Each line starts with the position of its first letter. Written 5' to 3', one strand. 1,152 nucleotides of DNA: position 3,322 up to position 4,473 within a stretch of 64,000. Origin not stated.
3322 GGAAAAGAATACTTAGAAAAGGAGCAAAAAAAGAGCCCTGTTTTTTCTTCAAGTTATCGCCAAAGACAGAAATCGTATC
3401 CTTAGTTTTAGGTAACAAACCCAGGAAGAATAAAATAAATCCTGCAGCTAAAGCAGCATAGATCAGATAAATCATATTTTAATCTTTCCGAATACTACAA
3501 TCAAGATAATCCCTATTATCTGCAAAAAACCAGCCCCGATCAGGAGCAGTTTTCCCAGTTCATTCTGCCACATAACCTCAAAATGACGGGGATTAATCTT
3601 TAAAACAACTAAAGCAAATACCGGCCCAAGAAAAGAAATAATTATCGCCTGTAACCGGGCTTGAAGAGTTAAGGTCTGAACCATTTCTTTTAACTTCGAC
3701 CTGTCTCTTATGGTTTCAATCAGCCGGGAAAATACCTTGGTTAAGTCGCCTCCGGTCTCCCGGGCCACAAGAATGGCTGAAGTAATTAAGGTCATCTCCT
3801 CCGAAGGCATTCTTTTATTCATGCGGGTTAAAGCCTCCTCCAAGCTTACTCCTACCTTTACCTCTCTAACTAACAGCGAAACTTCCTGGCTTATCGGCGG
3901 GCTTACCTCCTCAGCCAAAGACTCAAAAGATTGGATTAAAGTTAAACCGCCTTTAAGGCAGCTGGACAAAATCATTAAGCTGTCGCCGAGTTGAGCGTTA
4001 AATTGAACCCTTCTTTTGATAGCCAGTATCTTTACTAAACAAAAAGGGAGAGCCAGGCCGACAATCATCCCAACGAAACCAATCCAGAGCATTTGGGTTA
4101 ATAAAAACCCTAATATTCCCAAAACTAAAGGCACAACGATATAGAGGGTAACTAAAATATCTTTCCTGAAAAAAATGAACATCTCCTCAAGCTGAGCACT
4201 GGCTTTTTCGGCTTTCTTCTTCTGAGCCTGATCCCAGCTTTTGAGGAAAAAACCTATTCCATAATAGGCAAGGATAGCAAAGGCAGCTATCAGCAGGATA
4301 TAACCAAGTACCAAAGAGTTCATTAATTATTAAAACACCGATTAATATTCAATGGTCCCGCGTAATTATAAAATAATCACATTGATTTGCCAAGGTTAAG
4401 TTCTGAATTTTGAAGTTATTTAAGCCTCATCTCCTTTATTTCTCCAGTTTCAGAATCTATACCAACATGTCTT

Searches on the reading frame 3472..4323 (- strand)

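Call 22: search_protein_families(library=pfam, proteins=[window:3472-4323:-], max_evalue=0.1)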
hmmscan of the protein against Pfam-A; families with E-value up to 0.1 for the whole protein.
window:3472-4323:- (283 aa): 4 families
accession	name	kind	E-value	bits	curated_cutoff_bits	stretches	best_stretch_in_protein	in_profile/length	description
PF00482.28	T2SSF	-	5.1e-22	78.6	25.2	1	118-241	4-124/125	Type II secretion system (T2SS), protein F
PF23346.1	DUF7087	-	0.0029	18.3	27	0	190-244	45-99/134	Integral membrane domain of unknown function (DUF7087)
PF22551.1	TY-Chap1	-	0.0029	17.7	27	0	196-224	48-76/132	T3SS (YopN, CesT) and YbjN peptide-binding chaperone 1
PF18944.7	DUF5691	-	0.034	14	27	1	96-213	376-489/491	Family of unknown function (DUF5691)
